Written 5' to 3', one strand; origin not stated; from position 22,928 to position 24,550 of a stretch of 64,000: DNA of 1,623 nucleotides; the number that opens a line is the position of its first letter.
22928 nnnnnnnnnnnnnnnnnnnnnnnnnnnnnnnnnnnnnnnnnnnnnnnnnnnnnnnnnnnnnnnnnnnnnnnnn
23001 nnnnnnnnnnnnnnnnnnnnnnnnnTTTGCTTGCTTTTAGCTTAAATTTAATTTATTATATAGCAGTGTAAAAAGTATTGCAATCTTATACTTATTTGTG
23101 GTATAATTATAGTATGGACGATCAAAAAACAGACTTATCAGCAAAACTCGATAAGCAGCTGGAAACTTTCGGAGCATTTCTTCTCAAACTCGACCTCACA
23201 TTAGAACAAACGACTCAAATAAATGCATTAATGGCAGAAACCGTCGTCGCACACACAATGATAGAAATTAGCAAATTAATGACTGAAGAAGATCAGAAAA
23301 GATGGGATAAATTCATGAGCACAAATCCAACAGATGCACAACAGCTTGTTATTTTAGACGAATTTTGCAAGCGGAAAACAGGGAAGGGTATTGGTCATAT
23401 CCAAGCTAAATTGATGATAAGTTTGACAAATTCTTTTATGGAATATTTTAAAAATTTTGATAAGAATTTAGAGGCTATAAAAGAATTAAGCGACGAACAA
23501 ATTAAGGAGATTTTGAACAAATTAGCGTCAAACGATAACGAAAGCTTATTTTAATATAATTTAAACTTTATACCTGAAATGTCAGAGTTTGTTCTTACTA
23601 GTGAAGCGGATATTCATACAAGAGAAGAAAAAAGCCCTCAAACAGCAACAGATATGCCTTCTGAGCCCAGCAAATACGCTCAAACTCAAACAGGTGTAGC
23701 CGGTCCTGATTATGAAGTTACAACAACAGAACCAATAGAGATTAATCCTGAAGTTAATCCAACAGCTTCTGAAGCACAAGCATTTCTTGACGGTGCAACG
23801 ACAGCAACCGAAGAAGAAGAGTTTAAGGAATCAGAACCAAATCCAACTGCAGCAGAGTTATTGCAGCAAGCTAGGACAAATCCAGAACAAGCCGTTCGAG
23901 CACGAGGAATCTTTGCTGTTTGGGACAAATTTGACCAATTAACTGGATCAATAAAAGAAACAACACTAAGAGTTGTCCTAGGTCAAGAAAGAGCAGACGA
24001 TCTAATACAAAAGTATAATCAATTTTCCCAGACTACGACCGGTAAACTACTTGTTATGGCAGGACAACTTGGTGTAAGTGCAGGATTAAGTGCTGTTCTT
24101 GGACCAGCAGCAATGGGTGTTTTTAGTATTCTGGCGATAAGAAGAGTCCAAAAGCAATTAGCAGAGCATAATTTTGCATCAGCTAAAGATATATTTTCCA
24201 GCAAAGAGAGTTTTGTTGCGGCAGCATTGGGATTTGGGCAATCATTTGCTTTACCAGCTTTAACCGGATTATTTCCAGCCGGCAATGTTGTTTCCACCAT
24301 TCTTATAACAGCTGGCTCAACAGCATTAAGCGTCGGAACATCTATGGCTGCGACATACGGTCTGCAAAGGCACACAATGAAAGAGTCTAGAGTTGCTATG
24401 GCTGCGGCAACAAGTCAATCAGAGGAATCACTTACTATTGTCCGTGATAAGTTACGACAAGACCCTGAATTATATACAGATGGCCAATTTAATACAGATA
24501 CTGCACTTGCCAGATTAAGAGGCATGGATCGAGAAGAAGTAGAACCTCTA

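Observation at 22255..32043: Candidate accessory segment: giant 1741-aa membrane protein with phosphoesterase motifs, a coiled-coil protein and a tyrosine recombinase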

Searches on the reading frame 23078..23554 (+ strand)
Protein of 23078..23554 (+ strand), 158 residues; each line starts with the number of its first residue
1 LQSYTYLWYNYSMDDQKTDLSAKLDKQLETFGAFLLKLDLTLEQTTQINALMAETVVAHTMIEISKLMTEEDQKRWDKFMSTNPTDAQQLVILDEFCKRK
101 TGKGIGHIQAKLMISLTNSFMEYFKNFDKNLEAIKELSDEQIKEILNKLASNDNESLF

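Call 4: search_protein_families(library=pfam, proteins=[window:23078-23554:+], max_evalue=0.1)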
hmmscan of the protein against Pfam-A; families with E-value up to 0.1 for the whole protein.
window:23078-23554:+ (158 aa): 0 families

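Call 5: search_protein_families(library=ncbifam, proteins=[window:23078-23554:+], max_evalue=0.1)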
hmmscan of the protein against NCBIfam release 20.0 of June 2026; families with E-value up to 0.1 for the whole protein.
window:23078-23554:+ (158 aa): 0 families

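Call 45: find_homologous_proteins(query=window:23114-23554:+, max_evalue=0.001)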
Query window:23114-23554:+ (146 aa): 3 proteins with E <= 0.001 among 31 candidates.
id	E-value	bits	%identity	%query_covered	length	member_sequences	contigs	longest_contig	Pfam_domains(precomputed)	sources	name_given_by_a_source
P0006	4.2e-86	303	100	100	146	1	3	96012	-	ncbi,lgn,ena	-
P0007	5.5e-68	245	86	95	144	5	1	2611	-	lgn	-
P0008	6.0e-66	238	83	95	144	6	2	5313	-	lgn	-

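Call 46: find_encoding_contigs(protein=P0007, flank=10000, max_places=5)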
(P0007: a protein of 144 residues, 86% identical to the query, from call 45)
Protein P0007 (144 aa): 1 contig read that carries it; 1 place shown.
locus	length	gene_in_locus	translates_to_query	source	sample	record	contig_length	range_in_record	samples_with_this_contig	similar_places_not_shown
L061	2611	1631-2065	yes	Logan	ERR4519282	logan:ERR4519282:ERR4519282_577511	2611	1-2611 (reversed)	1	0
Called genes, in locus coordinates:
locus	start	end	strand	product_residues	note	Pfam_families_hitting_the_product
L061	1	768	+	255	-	?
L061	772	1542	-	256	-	-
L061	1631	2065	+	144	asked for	-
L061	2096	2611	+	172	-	?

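Call 47: find_encoding_contigs(protein=P0008, flank=10000, max_places=5)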
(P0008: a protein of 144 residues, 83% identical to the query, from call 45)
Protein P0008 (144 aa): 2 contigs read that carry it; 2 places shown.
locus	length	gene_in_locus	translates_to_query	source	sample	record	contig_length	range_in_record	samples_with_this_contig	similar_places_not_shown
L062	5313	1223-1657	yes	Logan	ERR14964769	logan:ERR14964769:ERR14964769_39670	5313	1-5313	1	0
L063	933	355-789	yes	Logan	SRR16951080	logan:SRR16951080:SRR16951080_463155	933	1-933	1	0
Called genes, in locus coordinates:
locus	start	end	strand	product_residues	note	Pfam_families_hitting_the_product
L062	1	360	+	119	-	?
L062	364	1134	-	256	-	-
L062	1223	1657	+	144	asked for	-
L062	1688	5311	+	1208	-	?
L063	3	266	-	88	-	?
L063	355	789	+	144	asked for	-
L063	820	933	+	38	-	?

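Call 54: search_protein_families(library=padloc, proteins=[window:23114-23554:+], max_evalue=0.1)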
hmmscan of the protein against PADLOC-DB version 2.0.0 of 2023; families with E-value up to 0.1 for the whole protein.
window:23114-23554:+ (146 aa): 0 families

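Call 67: search_protein_families(library=pfam, alignment_id=A5, max_evalue=0.01)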
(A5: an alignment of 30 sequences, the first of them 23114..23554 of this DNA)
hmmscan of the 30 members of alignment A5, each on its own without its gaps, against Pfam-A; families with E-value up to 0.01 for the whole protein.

A. member 1, window:23114-23554:+ (146 aa): 0 families

B. families by the number of members that match (of 30 scanned): 12 families
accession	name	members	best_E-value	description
PF00745.25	GlutR_dimer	2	0.00074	Glutamyl-tRNAGlu reductase, dimerisation domain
PF09247.16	TBP-binding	2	0.0067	TATA box-binding protein binding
PF13646.12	HEAT_2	2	0.0073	HEAT repeats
PF01963.22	TraB_PrgY_gumN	1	0.0012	TraB/PrgY/gumN family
PF11588.13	DUF3243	1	0.0021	Protein of unknown function (DUF3243)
PF20416.4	UTP20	1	0.003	U3 small nucleolar RNA-associated protein 20 domain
PF21655.3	L544_NTransf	1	0.0033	L544, nucleotidyltransferase domain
PF19551.4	DUF6074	1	0.0038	Family of unknown function (DUF6074)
PF02254.24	TrkA_N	1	0.0038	TrkA-N domain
PF08385.17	DHC_N1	1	0.0039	Dynein heavy chain, N-terminal region 1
PF18554.7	PheRS_DBD2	1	0.0066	PheRS DNA binding domain 2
PF16576.10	HlyD_D23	1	0.0088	Barrel-sandwich domain of CusB or HlyD membrane-fusion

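Call 68: find_homologous_proteins(query=A5, max_evalue=0.001)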
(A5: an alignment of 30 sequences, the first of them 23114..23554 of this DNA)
Query A5 (30 sequences) (146 aa, profile of the alignment): 100 proteins with E <= 0.001 among 3580 candidates.
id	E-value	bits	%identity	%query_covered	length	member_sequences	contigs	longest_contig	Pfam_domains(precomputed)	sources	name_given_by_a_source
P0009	1.1e-39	154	-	-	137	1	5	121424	-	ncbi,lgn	-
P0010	1.4e-37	147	-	-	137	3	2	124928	-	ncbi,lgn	-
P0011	1.9e-37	146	-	-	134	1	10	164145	-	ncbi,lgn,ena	-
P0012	3.2e-37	146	-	-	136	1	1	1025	-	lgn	-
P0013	3.4e-37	146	26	23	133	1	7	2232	-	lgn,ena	-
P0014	3.5e-37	145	-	-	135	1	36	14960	-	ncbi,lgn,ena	-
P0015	3.8e-37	145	32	15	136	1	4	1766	-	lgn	-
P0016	3.9e-37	145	-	-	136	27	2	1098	-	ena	-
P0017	4.6e-37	145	-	-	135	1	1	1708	-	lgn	-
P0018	4.6e-37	145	-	-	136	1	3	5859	-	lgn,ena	-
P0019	5.2e-37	145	-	-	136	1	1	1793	-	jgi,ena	-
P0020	5.3e-37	145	-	-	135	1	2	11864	-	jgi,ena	-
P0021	6.1e-37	145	-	-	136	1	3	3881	-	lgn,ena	-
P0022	7.2e-37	144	-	-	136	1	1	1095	-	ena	-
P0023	9.6e-37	144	-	-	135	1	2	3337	-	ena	-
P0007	2.0e-27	114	86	95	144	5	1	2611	-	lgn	-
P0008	2.6e-27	113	83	95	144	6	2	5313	-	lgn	-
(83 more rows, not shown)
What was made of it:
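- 23078..23554 (+): p158 (146 aa from the ATG at 23114). A small all-helical protein of a family spread across the class Dojkabacteria. It is the conserved partner of the variable large proteins next to xer. 100 family members, all named 'hypothetical' (call 68).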

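Call 76: predict_structure(alignment_id=A6)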
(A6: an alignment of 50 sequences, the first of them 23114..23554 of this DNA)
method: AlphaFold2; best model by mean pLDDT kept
length: 146 residues; sequences in the alignment: 50
mean_pLDDT: 87.3   pTM: 0.81
mean pLDDT of the five models: 87.3, 86.7, 86.4, 86.0, 82.3
residues with pLDDT >= 90: 103; 70-90: 25; 50-70: 8; < 50: 10
segments of 3 or more residues with pLDDT < 50: 1-4, 142-146
pLDDT, mean of each block of 10 residues (from residue 1): 64 94 88 93 95 95 96 95 95 94 94 69 86 90 44
secondary structure, 60 per line:
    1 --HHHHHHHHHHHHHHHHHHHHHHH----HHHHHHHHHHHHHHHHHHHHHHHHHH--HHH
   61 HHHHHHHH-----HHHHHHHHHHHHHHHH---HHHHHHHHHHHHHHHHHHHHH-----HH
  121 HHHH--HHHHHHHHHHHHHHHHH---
elements in order: H3-25 H30-55 H58-68 H74-89 H93-113 H119-124 H127-143
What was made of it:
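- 23078..23554 (+): AF2 pLDDT 87, 7 helices (call 76).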

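Call 81: fold_search(model_id=the predicted structure, library=pdb)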
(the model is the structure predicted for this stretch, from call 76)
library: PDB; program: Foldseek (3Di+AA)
matches with E <= 10: 164; with E <= 0.001: 0
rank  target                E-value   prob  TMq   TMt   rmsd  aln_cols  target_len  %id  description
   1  8dcx_B                7.1e-01  0.11  0.19  0.13  22.9       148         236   16  PI 3-kinase alpha with nanobody 3-159 (released 2022-09-21)
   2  4jps_B                1.5e+00  0.08  0.18  0.13  21.2       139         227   15  Co-crystal Structures of the Lipid Kinase PI3K alpha with Pan and Isoform Selective Inhibitors (released 2014-04-02)
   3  3hhm_B                1.5e+00  0.07  0.19  0.13  20.7       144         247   15  Crystal structure of p110alpha H1047R mutant in complex with niSH2 of p85alpha and the drug wortmannin (released 2009-09-29)
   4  3mtt                  1.5e+00  0.06  0.17  0.16  22.9       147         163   16  Crystal structure of iSH2 domain of human p85beta, Northeast Structural Genomics Consortium Target HR5531C (released 2010-05-19)
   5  8v8h_B                1.6e+00  0.07  0.18  0.13  21.8       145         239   16  PI3Ka H1047R co-crystal structure with inhibitor in cryptic pocket near H1047R (compound 4). (released 2024-03-20)
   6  5ul1_B                1.6e+00  0.06  0.18  0.13  22.7       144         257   14  The co-structure of 3-amino-6-(4-((1-(dimethylamino)propan-2-yl)sulfonyl)phenyl)-N-phenylpyrazine-2-carboxamide and a  (released 2017-05-10)
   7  5fi4_B                1.6e+00  0.07  0.18  0.12  21.2       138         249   15  Discovery of imidazo[1,2-a]-pyridine inhibitors of pan-PI3 kinases that are efficacious in a mouse xenograft model (released 2016-02-03)
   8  8tsb_B                1.7e+00  0.07  0.18  0.12  21.2       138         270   15  Human PI3K p85alpha/p110alpha bound to compound 2 (released 2023-11-22)
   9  8zyv_E                1.7e+00  0.06  0.19  0.14  19.1       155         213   11  Bacterial flagellar sodium-driven stator PomA5PomB2 with 100 mM NaCl (released 2025-01-01)
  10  4zop_B                1.7e+00  0.06  0.18  0.13  23.4       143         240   14  Co-crystal Structure of Lipid Kinase PI3K alpha with a selective phosphatidylinositol-3 kinase alpha inhibitor (released 2016-05-18)
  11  5sx9_B                1.7e+00  0.05  0.19  0.13  25.8       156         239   14  Crystal Structure of PI3Kalpha in complex with fragment 14 (released 2017-02-15)
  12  9lwr_B                1.8e+00  0.06  0.19  0.11  23.5       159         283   16  Cryo-EM structure of PI3Kalpha H1047R in complex with compound UCL-TRO-1938 (released 2025-10-01)
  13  5itd_B                2.1e+00  0.06  0.18  0.13  21.3       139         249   15  Crystal structure of PI3K alpha with PI3K delta inhibitor (released 2016-09-07)
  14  4waf_B                2.1e+00  0.06  0.18  0.13  21.2       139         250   15  Crystal Structure of a novel tetrahydropyrazolo[1,5-a]pyrazine in an engineered PI3K alpha (released 2014-12-31)
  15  6rwb_A                2.1e+00  0.04  0.16  0.02  30.4       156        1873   13  Cryo-EM structure of Yersinia pseudotuberculosis TcaA-TcaB (released 2019-10-23)
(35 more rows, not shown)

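Call 88: fold_search(model_id=the predicted structure, library=viral)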
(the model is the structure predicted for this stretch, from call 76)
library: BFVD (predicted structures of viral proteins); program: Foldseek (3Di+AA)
matches with E <= 10: 198; with E <= 0.001: 0
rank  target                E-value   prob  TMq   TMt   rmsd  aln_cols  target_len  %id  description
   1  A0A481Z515            5.6e-01  0.30  0.28  0.08  11.1       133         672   12  Putative serine/threonine protein kinase [Pithovirus LCPAC201]
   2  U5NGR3                5.9e-01  0.14  0.24  0.16  22.7       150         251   12  (no name in the UniProt tables at hand)
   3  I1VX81                7.8e-01  0.08  0.19  0.14  16.8       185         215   13  (no name in the UniProt tables at hand)
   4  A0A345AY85            1.0e+00  0.06  0.17  0.17  18.7       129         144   16  Uncharacterized protein [Synechococcus T7-like phage S-TIP37]
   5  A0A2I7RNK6            1.3e+00  0.06  0.17  0.16  30.1       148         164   13  Coil containing protein [Vibrio phage 1.204.O._10N.222.46.F12]
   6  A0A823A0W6            1.6e+00  0.07  0.21  0.11  18.7       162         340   11  (no name in the UniProt tables at hand)
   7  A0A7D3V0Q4            1.7e+00  0.06  0.21  0.22  25.9       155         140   14  (no name in the UniProt tables at hand)
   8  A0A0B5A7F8            1.7e+00  0.05  0.19  0.18  17.5       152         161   13  (no name in the UniProt tables at hand)
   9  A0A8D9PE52            1.8e+00  0.04  0.15  0.13  17.3       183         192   12  Minor tail protein [Bacteriophage sp.]
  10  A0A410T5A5            1.9e+00  0.04  0.18  0.18  20.1       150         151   13  Uncharacterized protein [Acinetobacter phage Henu6]
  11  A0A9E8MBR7            2.0e+00  0.08  0.28  0.26  14.8       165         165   13  (no name in the UniProt tables at hand)
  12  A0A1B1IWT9            2.0e+00  0.04  0.18  0.13  27.4       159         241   18  (no name in the UniProt tables at hand)
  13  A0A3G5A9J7            2.1e+00  0.10  0.23  0.17  15.1       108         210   10  Uncharacterized protein [Hyperionvirus sp.]
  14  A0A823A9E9            2.1e+00  0.09  0.26  0.20  19.4       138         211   14  (no name in the UniProt tables at hand)
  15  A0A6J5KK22            2.1e+00  0.06  0.24  0.21  22.1       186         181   17  Uncharacterized protein [uncultured Caudovirales phage]
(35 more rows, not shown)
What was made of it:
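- Tried and rejected: p158 fold search: PDB and BFVD gave best E about 0.6 and TM about 0.2-0.3 (calls 81, 88).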

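Call 99: search_protein_families(library=phrogs, proteins=[window:23114-23554:+], max_evalue=0.01)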
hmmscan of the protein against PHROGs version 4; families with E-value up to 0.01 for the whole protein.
window:23114-23554:+ (146 aa): 0 families

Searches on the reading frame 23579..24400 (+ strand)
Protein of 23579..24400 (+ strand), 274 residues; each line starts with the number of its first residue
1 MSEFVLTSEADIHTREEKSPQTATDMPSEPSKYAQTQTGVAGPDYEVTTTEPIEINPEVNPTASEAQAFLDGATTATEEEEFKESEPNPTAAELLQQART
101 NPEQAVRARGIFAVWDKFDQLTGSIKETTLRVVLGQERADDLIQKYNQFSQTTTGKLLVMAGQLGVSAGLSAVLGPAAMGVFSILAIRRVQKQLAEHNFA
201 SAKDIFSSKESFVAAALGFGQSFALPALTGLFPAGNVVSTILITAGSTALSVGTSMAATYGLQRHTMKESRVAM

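Call 53: search_protein_families(library=pfam, proteins=[window:23579-24400:+], max_evalue=1)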
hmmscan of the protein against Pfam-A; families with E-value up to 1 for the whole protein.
window:23579-24400:+ (274 aa): 0 families
